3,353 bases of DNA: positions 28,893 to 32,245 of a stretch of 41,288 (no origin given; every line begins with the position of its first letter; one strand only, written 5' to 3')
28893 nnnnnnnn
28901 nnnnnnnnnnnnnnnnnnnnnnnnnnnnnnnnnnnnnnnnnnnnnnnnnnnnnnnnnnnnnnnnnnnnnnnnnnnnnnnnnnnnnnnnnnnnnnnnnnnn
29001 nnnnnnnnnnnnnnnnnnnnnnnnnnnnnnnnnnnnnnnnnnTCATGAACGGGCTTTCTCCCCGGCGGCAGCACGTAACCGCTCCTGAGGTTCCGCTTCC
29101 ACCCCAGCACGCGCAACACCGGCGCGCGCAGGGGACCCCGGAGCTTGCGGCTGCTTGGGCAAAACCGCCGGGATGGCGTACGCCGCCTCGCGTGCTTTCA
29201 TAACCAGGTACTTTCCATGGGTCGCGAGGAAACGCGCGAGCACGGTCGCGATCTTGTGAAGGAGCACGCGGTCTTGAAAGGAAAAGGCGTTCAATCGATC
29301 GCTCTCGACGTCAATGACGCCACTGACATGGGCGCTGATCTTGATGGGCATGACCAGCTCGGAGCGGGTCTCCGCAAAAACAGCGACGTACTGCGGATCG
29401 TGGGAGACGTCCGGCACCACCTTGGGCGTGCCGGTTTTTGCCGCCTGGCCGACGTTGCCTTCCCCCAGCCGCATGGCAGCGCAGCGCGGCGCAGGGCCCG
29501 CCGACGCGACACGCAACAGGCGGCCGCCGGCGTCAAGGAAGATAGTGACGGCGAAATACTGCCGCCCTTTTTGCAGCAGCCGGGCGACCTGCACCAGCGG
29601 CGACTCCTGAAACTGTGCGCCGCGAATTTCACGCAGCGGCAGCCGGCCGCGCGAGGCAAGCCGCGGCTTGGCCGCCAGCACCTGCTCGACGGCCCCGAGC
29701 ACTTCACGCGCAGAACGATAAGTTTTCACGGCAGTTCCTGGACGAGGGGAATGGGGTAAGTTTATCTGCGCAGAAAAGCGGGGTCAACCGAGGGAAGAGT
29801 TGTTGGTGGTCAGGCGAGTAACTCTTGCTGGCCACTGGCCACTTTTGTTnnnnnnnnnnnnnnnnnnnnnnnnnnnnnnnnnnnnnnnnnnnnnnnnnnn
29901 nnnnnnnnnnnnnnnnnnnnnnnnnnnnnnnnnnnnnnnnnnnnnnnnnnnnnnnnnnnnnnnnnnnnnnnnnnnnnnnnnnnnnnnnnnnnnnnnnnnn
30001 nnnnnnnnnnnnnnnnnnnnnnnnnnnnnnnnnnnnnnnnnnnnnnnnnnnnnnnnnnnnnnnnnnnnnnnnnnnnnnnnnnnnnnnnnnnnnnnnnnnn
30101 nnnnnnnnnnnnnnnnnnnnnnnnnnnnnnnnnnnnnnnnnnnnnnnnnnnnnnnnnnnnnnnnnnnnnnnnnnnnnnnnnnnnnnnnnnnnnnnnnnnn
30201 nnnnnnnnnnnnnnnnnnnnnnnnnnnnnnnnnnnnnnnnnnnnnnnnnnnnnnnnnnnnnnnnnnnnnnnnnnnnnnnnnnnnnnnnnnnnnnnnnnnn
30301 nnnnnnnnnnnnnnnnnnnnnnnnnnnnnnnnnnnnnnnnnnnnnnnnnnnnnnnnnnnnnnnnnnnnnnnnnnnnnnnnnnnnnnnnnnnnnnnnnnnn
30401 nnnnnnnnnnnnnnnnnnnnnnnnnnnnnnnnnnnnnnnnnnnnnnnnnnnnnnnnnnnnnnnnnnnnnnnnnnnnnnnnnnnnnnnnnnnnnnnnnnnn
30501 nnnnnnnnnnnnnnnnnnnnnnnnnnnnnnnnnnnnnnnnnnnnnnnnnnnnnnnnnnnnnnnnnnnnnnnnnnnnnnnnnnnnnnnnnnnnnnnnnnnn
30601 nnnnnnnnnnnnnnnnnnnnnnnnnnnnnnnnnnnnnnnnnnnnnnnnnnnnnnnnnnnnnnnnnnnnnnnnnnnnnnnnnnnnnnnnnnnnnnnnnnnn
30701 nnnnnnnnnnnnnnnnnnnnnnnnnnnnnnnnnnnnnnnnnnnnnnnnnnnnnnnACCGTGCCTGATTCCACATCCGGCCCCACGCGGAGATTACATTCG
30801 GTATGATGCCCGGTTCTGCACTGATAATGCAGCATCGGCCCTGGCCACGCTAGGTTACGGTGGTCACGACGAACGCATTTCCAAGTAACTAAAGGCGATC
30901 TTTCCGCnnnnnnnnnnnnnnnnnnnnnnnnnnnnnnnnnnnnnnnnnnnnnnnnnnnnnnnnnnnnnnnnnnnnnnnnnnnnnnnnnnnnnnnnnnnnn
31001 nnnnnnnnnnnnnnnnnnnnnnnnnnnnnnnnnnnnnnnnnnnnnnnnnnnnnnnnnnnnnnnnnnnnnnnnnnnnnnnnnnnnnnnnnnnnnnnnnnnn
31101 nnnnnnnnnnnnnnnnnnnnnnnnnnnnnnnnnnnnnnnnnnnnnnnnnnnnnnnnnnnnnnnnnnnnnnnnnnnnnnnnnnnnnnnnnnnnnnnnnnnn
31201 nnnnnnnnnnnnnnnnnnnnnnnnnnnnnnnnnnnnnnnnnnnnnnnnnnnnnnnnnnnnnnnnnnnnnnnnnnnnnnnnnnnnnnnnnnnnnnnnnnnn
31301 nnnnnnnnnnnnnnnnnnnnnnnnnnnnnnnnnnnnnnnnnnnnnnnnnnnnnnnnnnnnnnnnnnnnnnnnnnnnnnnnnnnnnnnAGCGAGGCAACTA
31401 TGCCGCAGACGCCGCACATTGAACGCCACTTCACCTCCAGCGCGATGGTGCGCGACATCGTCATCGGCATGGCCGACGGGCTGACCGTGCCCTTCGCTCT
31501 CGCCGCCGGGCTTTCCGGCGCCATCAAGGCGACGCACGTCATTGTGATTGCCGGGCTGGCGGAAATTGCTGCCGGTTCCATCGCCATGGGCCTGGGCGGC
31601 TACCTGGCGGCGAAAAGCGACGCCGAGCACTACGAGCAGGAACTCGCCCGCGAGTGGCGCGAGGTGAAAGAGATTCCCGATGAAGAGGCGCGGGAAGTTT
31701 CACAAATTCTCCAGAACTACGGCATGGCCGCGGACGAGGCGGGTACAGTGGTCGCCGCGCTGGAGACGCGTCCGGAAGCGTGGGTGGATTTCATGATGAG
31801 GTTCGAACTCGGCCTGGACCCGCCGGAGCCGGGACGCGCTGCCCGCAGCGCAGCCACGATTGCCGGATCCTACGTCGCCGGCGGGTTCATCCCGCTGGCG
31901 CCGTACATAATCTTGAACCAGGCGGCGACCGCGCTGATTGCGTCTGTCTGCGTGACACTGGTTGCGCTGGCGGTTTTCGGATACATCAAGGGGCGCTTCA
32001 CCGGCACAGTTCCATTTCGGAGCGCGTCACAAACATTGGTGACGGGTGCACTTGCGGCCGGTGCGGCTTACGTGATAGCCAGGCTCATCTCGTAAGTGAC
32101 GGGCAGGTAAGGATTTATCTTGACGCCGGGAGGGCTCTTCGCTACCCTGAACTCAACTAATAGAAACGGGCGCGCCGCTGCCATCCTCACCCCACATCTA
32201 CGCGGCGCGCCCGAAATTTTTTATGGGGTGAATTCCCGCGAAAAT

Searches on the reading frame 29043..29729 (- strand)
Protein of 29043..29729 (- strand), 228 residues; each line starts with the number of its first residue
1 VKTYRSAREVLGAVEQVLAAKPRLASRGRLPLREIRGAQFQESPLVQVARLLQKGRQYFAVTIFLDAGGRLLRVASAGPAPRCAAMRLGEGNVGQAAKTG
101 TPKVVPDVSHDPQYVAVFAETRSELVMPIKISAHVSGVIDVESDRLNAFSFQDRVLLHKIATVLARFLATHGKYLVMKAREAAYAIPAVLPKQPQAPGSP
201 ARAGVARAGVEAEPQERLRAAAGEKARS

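Call 59: search_protein_families(library=pfam, proteins=[window:29043-29729:-], max_evalue=0.00001)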
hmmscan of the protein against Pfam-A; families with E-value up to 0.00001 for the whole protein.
window:29043-29729:- (228 aa): 2 families
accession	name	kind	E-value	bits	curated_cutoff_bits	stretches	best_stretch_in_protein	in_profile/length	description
PF01590.32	GAF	-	2.8e-09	38.1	22.4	1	51-165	12-130/133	GAF domain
PF13185.12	GAF_2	-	1.8e-08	35.1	28.6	1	55-168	19-135/136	GAF domain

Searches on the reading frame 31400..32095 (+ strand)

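Call 59: search_protein_families(library=pfam, proteins=[window:31400-32095:+], max_evalue=0.00001)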
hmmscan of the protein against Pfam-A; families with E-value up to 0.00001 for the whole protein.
window:31400-32095:+ (231 aa): 1 family
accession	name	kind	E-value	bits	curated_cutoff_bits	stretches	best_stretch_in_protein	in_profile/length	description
PF01988.24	VIT1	-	7.5e-71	238.8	28.1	1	17-227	1-213/214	VIT family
